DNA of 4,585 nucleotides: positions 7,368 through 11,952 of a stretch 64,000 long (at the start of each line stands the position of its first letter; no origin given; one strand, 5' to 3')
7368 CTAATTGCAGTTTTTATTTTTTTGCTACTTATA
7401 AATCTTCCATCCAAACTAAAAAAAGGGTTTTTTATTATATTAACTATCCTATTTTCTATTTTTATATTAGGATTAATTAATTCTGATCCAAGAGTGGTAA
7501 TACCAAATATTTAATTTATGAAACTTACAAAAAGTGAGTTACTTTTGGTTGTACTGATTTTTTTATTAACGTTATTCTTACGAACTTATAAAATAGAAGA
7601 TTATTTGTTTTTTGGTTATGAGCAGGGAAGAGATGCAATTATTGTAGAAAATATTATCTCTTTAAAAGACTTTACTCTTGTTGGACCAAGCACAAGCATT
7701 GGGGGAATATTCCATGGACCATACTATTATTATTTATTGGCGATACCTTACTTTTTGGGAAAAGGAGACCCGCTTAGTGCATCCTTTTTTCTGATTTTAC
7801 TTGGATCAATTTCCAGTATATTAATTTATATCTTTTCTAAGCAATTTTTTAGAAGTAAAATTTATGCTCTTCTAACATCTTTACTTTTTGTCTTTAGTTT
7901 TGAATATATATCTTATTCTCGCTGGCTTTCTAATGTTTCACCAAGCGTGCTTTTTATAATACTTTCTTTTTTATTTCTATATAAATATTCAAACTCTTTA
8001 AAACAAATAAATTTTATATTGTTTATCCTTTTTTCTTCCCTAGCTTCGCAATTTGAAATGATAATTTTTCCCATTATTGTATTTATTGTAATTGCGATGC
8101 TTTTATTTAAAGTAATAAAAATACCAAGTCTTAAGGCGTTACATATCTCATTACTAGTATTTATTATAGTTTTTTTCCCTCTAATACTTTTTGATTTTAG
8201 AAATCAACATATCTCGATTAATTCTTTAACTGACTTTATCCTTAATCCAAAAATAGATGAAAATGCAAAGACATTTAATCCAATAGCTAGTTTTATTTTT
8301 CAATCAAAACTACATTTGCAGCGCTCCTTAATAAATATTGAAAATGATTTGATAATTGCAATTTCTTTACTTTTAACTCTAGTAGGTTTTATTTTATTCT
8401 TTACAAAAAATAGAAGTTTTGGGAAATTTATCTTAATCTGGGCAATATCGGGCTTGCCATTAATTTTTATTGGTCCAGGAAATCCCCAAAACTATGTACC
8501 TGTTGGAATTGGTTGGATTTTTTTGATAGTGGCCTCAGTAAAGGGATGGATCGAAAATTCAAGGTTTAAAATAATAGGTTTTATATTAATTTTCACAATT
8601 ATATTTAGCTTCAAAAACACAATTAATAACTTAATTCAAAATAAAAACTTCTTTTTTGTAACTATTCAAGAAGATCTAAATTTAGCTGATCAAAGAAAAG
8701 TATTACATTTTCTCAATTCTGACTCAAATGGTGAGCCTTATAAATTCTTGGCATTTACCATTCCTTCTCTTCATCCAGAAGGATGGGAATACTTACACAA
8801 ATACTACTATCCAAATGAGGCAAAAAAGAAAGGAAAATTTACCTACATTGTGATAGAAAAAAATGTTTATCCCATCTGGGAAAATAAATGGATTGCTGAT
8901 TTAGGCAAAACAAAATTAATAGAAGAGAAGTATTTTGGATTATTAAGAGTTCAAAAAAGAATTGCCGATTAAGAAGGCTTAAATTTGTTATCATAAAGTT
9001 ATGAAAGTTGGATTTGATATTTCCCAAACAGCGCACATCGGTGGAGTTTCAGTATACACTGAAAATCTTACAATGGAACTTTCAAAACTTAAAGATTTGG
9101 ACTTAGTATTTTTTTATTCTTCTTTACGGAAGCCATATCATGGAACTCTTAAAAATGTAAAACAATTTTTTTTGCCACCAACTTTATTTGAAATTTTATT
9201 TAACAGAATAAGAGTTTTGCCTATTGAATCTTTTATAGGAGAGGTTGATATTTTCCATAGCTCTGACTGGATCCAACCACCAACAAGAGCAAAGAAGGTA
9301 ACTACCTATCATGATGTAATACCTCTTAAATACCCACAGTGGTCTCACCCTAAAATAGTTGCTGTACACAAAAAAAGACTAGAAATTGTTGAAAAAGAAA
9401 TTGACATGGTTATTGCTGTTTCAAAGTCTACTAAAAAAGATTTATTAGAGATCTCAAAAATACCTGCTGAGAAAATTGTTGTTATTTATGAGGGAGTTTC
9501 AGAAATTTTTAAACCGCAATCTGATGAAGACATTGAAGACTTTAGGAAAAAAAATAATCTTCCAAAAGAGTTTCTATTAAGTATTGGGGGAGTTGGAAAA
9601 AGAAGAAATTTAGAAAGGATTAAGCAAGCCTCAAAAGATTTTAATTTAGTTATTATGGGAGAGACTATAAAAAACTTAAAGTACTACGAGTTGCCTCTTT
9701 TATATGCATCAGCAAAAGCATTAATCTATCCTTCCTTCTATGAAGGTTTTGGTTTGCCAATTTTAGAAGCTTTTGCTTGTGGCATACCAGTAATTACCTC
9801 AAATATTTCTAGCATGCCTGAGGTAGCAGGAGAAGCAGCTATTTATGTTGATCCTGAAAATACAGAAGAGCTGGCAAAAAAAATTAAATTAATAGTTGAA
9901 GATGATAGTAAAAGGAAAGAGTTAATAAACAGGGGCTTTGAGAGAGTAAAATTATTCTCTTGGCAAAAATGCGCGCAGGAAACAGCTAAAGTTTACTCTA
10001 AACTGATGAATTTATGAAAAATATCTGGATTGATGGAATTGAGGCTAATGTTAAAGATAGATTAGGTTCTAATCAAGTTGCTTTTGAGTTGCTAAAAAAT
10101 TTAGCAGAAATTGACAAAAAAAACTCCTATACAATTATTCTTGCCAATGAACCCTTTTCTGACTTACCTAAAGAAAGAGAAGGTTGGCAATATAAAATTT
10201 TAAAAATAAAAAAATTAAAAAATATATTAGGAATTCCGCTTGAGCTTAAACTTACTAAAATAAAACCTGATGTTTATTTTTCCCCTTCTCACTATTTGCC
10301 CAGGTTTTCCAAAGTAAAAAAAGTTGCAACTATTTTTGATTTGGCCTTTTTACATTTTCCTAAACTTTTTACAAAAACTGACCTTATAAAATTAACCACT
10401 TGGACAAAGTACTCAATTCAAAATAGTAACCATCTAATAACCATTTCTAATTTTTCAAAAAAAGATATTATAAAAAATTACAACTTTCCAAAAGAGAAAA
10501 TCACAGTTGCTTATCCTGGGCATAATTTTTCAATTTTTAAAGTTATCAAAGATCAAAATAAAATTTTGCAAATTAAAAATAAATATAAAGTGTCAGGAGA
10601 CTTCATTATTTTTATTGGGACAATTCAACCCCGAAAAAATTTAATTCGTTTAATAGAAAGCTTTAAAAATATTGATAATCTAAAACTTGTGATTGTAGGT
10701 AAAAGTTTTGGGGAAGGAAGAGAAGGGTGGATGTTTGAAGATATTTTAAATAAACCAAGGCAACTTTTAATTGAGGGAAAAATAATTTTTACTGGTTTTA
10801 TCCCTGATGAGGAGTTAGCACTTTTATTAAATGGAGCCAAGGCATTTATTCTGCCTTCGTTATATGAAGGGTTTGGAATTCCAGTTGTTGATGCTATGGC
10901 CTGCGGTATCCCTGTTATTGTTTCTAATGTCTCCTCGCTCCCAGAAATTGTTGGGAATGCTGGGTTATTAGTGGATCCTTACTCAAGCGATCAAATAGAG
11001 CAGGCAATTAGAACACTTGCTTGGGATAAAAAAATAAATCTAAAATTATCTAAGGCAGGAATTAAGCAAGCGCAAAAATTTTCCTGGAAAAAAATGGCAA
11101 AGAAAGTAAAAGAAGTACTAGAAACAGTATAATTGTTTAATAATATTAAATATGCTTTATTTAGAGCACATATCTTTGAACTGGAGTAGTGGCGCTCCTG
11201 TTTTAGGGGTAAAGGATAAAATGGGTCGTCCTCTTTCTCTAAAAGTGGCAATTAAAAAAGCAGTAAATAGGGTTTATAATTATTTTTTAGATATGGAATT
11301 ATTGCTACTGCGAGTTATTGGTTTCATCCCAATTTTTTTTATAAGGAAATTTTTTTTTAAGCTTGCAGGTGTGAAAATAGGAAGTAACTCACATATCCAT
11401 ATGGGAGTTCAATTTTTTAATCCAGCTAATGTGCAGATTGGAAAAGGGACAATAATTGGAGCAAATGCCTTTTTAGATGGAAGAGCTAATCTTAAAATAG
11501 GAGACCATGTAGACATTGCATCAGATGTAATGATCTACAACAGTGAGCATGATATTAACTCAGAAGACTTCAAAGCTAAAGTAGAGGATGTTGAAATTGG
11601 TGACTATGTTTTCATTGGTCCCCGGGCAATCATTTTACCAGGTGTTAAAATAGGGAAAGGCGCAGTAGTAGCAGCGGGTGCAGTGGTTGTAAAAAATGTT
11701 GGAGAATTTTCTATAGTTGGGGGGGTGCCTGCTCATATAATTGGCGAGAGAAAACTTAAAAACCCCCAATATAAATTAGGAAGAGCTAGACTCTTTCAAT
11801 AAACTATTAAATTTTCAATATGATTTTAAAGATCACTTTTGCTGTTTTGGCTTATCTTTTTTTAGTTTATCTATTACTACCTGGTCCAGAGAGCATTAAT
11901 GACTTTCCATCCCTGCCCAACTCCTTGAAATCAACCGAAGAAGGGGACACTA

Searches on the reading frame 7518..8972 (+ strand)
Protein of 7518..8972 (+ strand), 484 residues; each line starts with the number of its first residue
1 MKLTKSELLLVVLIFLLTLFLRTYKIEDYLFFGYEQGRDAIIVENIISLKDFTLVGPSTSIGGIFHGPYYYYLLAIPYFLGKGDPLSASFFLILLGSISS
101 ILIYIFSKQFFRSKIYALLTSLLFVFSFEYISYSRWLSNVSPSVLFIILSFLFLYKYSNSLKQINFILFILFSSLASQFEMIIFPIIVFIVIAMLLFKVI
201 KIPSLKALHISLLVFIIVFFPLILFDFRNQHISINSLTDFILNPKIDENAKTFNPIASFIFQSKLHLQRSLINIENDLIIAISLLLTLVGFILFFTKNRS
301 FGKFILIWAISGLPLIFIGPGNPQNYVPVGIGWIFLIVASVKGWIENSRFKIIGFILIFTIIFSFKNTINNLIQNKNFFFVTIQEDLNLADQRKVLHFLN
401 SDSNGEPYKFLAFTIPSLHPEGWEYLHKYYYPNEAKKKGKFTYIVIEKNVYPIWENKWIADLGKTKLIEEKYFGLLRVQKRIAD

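Call 89: search_protein_families(library=pfam, proteins=[window:7518-8972:+], max_evalue=0.0001)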
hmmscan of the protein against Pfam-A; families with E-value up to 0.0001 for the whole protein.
window:7518-8972:+ (484 aa): 2 families
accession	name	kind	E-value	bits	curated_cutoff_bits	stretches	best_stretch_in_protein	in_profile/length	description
PF02366.24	PMT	-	8.9e-09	35.7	22.7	1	72-225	67-233/245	Dolichyl-phosphate-mannose-protein mannosyltransferase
PF13231.12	PMT_2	-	3.6e-05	24.5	26.1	1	66-223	2-158/160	Dolichyl-phosphate-mannose-protein mannosyltransferase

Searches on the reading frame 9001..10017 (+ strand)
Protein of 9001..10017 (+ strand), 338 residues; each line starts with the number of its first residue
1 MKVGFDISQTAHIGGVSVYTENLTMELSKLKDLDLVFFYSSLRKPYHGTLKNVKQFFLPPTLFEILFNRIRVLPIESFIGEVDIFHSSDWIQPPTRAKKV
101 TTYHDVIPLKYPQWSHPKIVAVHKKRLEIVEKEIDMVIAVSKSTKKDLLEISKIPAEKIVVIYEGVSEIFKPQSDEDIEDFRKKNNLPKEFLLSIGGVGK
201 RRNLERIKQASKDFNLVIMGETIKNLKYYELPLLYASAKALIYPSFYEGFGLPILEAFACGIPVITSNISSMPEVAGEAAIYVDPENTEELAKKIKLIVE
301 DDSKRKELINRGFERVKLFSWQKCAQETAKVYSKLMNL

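Call 89: search_protein_families(library=pfam, proteins=[window:9001-10017:+], max_evalue=0.0001)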
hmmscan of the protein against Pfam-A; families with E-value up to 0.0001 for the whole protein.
window:9001-10017:+ (338 aa): 5 families
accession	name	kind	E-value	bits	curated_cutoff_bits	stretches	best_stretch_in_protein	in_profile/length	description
PF00534.26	Glycos_transf_1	-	9.7e-25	87.5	26.4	1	189-314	46-171/172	Glycosyl transferases group 1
PF13692.12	Glyco_trans_1_4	-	3e-19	70.1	27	1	190-301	33-142/142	Glycosyl transferases group 1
PF13439.12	Glyco_transf_4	-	1.1e-14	55.3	28.5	1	13-166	1-166/170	Glycosyltransferase Family 4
PF13524.12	Glyco_trans_1_2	-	9.4e-10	39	25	1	203-324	5-138/144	Glycosyl transferase-like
PF20706.3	GT4-conflict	-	1.1e-06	28.4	26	1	235-326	279-383/385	Family 4 Glycosyltransferase in conflict systems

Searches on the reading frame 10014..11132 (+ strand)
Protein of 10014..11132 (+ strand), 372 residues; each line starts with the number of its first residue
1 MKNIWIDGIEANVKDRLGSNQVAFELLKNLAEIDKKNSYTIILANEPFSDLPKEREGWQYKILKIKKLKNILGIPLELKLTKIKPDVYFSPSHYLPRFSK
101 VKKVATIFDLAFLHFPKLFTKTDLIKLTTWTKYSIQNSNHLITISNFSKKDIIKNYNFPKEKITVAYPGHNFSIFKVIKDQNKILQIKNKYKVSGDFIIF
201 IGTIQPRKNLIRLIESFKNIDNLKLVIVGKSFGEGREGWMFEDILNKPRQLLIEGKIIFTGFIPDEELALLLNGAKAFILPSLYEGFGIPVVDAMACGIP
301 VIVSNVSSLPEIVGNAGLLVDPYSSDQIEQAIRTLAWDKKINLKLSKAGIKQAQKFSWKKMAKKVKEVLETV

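Call 89: search_protein_families(library=pfam, proteins=[window:10014-11132:+], max_evalue=0.0001)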
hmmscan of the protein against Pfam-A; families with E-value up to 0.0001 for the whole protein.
window:10014-11132:+ (372 aa): 5 families
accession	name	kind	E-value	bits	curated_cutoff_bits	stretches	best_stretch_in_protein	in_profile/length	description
PF00534.26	Glycos_transf_1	-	4.8e-37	127.6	26.4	1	193-351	13-171/172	Glycosyl transferases group 1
PF13692.12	Glyco_trans_1_4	-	5e-28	98.6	27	1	198-336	4-140/142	Glycosyl transferases group 1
PF20706.3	GT4-conflict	-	4.5e-08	32.9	26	1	266-316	273-323/385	Family 4 Glycosyltransferase in conflict systems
PF13439.12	Glyco_transf_4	-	8.7e-08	32.8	28.5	1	18-170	3-166/170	Glycosyltransferase Family 4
PF13524.12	Glyco_trans_1_2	-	1.3e-05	25.7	25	1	212-361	4-138/144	Glycosyl transferase-like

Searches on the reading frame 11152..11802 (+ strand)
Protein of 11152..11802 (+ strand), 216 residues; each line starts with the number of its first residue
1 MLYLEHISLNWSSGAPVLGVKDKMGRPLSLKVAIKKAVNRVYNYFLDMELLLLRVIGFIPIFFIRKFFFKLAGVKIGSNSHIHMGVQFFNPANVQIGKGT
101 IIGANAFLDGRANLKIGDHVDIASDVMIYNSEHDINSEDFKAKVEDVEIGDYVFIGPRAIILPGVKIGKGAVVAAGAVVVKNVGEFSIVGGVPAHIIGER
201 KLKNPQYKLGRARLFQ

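Call 89: search_protein_families(library=pfam, proteins=[window:11152-11802:+], max_evalue=0.0001)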
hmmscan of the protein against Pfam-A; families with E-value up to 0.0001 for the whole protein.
window:11152-11802:+ (216 aa): 3 families
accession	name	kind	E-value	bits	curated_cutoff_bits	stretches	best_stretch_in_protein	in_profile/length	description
PF00132.30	Hexapep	-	6.4e-20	70.4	27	1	146-179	1-34/36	Bacterial transferase hexapeptide (six repeats)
PF14602.12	Hexapep_2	-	1.6e-11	44.1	27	1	147-179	2-32/34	Hexapeptide repeat of succinyl-transferase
PF25084.1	LbH_EIF2B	-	6.3e-05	23.4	54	0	92-183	20-97/105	EIF2B subunit epsilon LbH domain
